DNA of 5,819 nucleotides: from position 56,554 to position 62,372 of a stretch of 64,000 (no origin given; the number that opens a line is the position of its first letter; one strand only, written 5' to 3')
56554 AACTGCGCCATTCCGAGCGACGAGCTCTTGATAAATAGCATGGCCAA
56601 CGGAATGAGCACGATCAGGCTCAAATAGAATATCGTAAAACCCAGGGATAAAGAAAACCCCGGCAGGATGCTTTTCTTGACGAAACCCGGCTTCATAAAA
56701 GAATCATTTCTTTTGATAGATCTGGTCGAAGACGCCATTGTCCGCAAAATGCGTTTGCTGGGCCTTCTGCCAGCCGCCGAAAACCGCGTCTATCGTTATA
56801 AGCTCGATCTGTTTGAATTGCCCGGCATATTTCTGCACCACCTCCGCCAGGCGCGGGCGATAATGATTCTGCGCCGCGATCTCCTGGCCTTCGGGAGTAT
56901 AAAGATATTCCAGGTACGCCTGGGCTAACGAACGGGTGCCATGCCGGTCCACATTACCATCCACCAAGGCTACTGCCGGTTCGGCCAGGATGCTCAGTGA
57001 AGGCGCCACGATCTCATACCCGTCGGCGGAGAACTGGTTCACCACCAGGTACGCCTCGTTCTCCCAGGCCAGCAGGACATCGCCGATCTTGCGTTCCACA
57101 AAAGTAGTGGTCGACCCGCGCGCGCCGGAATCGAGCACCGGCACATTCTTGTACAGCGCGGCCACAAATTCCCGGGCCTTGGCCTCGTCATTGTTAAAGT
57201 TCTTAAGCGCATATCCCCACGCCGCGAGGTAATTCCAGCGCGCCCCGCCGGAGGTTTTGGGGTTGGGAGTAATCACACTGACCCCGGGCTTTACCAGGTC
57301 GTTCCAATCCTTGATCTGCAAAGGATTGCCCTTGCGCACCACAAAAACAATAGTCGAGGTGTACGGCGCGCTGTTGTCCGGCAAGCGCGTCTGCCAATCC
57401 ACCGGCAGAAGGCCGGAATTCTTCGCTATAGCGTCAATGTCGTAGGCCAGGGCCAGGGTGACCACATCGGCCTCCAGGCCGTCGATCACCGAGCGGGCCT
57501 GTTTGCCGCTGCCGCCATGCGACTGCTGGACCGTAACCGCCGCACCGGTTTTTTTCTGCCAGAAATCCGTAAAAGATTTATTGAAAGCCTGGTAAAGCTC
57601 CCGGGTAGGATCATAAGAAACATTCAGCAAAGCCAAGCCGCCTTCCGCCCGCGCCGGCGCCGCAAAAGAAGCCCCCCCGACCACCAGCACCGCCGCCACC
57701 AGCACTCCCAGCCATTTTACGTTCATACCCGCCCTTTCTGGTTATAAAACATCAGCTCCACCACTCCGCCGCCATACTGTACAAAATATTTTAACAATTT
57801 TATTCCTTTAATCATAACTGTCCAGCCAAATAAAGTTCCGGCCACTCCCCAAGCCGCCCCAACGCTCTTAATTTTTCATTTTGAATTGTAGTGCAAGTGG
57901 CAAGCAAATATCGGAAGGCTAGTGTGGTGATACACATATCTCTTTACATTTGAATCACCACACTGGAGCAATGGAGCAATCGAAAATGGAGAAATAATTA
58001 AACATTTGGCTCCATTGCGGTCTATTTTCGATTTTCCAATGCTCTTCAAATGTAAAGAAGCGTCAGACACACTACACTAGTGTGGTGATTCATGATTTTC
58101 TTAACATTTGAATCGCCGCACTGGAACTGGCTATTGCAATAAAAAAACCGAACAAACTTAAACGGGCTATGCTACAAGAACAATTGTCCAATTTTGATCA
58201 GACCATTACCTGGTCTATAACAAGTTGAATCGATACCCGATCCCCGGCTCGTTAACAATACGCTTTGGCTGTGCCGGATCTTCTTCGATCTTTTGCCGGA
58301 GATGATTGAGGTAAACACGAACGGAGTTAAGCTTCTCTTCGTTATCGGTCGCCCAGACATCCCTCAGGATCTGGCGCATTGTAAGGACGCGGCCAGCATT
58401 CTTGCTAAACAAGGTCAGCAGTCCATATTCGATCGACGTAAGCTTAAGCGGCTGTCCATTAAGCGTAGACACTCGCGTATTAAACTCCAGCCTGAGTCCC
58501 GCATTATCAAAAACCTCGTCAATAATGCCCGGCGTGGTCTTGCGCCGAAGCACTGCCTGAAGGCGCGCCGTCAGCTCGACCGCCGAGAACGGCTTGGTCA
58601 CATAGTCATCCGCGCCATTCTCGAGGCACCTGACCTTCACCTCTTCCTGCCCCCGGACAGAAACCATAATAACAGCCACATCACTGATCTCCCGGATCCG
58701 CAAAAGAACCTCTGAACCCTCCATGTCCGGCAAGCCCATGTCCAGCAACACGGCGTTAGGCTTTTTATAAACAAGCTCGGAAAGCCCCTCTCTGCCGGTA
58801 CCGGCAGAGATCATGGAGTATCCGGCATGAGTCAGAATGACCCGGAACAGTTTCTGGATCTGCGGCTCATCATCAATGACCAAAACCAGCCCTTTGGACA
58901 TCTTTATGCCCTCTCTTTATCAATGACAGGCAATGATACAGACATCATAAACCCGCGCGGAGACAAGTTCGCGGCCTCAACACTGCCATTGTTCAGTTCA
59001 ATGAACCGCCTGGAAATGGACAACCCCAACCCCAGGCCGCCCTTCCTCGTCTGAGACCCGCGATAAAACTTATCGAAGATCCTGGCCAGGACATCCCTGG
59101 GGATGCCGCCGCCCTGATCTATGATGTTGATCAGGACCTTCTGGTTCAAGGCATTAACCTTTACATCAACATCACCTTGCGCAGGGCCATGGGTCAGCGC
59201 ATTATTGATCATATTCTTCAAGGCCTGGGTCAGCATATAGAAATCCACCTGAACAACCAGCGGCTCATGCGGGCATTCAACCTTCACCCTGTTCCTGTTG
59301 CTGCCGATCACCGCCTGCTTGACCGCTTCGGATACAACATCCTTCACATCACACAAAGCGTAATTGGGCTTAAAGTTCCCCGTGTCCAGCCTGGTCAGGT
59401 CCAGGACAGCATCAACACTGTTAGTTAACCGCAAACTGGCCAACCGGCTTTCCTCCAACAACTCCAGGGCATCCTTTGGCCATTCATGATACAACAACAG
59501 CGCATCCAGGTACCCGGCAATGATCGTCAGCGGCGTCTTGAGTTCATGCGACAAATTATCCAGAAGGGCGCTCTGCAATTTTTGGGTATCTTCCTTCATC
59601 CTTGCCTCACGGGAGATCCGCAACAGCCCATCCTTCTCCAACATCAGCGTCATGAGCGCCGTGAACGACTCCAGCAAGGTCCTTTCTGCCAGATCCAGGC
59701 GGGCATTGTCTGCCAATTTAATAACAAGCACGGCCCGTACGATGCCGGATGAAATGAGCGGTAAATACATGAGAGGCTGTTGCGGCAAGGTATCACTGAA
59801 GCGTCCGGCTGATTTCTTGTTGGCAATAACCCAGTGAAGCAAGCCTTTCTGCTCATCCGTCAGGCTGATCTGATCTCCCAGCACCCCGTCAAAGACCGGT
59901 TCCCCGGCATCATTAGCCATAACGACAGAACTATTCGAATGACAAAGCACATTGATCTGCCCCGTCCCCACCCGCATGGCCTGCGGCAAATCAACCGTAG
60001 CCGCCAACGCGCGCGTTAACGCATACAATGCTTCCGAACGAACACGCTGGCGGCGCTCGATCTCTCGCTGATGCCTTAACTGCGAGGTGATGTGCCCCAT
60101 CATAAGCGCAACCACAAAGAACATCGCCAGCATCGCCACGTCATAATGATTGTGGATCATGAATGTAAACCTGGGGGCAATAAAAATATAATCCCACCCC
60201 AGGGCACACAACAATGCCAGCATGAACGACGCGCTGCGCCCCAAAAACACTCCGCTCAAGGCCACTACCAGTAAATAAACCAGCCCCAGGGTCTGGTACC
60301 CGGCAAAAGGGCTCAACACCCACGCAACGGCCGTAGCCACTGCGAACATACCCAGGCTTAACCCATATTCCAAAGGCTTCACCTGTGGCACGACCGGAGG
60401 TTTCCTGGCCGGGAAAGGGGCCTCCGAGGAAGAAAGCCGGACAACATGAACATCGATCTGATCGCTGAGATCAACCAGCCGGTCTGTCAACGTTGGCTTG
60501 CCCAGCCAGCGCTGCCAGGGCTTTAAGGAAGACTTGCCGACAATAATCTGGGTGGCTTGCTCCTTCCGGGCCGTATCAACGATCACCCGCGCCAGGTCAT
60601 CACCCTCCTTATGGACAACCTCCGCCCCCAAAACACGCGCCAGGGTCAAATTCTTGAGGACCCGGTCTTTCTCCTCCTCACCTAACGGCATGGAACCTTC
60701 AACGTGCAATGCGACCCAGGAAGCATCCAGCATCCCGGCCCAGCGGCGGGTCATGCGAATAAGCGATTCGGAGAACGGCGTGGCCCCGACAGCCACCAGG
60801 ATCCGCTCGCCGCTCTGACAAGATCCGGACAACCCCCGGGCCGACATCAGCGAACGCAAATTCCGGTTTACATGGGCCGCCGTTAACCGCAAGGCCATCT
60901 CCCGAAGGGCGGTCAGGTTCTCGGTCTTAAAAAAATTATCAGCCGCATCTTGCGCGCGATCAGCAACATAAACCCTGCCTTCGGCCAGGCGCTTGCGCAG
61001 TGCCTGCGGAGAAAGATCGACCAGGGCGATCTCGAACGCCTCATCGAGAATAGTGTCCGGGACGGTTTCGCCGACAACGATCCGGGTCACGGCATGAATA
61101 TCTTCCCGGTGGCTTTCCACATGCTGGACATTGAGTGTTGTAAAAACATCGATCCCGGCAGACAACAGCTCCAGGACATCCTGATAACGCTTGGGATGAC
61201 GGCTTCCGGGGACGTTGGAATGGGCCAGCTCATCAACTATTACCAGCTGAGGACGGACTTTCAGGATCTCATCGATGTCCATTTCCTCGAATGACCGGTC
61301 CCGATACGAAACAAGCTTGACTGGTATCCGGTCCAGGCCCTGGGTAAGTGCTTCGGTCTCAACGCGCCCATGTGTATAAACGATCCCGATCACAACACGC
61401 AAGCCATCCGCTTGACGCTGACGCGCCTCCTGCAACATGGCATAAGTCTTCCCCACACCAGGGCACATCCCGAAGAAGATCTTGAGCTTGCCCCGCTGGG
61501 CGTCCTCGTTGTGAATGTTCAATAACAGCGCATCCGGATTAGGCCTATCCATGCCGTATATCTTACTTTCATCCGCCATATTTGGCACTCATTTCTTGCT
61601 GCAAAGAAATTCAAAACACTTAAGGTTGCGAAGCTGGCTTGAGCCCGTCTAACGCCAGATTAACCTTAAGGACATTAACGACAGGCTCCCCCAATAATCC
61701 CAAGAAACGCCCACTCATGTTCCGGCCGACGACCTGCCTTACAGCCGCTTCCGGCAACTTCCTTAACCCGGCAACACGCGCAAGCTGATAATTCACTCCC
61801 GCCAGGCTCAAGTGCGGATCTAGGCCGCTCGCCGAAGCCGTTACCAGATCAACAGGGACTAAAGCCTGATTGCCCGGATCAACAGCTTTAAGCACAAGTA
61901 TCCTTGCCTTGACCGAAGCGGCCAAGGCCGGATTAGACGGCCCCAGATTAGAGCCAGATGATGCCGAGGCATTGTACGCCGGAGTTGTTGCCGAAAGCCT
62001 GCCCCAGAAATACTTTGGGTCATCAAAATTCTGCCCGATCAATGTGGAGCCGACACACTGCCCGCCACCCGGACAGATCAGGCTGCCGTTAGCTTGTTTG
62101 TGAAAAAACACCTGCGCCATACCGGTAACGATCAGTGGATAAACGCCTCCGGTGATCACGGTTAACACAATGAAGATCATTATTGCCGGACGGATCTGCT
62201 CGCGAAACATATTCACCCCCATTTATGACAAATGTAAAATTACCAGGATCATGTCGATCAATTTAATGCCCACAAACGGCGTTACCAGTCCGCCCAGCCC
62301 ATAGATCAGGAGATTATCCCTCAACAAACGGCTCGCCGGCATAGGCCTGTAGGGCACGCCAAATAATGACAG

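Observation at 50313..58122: Two near-identical 154-bp palindromic elements in direct orientation flank a 7.4-kb block next to the mam promoter; adjacent ApbE gene is truncated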

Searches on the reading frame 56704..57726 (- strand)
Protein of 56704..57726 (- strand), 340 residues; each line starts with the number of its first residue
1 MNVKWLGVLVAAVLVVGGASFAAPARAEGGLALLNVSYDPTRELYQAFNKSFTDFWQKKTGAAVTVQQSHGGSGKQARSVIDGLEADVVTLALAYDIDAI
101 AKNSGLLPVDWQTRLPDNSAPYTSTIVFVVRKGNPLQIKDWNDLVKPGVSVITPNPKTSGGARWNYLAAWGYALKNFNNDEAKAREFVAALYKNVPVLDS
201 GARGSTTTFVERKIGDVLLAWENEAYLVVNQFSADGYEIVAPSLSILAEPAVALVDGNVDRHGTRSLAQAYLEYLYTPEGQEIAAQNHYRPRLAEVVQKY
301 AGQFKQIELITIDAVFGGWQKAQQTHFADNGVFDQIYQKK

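Call 8: search_protein_families(library=pfam, proteins=[window:56704-57726:-])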
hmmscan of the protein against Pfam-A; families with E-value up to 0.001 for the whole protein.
window:56704-57726:- (340 aa): 4 families
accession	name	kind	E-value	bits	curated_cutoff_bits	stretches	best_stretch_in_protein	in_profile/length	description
PF13531.11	SBP_bac_11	-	3.4e-38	132.1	25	1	44-290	9-227/227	Bacterial extracellular solute-binding protein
PF01547.30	SBP_bac_1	-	1.4e-16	61.8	26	1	41-282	4-307/307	Bacterial extracellular solute-binding protein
PF13416.11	SBP_bac_8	-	5e-07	30.2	27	1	74-298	25-267/279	Bacterial extracellular solute-binding protein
PF13343.11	SBP_bac_6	-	6.9e-06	26.2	24.6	1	139-294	81-221/245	Bacterial extracellular solute-binding protein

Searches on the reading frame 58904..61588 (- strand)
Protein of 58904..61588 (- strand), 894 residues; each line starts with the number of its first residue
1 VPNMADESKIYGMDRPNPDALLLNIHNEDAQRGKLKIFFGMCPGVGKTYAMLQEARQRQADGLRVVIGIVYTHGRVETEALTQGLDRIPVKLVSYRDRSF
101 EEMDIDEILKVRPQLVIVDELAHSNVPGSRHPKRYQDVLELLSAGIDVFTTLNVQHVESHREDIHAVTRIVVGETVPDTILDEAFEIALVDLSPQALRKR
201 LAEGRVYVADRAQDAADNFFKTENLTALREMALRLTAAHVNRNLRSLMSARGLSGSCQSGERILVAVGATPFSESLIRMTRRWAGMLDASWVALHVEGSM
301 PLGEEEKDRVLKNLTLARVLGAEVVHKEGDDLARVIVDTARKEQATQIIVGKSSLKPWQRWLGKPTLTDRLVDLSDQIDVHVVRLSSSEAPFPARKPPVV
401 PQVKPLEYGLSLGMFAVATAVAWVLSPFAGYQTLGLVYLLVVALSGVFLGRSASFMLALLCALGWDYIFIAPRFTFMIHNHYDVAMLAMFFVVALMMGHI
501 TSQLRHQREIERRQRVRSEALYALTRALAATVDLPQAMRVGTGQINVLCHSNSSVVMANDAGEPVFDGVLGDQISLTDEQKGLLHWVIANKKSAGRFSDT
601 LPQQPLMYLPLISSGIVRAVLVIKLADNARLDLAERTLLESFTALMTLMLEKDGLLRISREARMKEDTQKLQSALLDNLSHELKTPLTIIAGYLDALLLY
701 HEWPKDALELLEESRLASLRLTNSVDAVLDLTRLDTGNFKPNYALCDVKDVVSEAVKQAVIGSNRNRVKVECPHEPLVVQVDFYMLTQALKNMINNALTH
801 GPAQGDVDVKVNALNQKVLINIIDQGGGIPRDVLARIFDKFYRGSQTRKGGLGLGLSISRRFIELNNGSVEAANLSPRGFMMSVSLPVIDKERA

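Call 8: search_protein_families(library=pfam, proteins=[window:58904-61588:-])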
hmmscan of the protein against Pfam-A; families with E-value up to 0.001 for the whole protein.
window:58904-61588:- (894 aa): 5 families
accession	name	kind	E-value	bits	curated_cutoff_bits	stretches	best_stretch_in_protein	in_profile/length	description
PF02702.23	KdpD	-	2.1e-89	298.9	26.1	1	31-240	1-210/210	Osmosensitive K+ channel His kinase sensor domain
PF13493.11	DUF4118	-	6.6e-23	81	28.4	1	408-513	1-106/107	Domain of unknown function (DUF4118)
PF02518.31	HATPase_c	-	1.5e-21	77.3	26.4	1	786-888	6-109/111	Histidine kinase-, DNA gyrase B-, and HSP90-like ATPase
PF00512.31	HisKA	-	2.7e-11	43.8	26.9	1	672-737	2-66/66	His Kinase A (phospho-acceptor) domain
PF00582.32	Usp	-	6.4e-06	27.2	24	1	261-383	3-140/141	Universal stress protein family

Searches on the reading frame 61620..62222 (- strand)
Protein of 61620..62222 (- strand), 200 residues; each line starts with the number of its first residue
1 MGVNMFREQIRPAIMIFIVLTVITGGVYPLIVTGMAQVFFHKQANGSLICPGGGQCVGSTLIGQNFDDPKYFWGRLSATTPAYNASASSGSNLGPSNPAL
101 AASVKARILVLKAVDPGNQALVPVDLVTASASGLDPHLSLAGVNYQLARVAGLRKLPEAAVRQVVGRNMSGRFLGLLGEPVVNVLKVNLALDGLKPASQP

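Call 93: search_protein_families(library=pfam, proteins=[window:61620-62222:-], max_evalue=0.00001)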
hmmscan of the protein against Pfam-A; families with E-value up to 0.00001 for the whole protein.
window:61620-62222:- (200 aa): 1 family
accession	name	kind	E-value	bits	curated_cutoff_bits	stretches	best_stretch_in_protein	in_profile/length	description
PF02669.20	KdpC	-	1.7e-69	233.7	24.1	1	10-192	1-181/182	K+-transporting ATPase, c chain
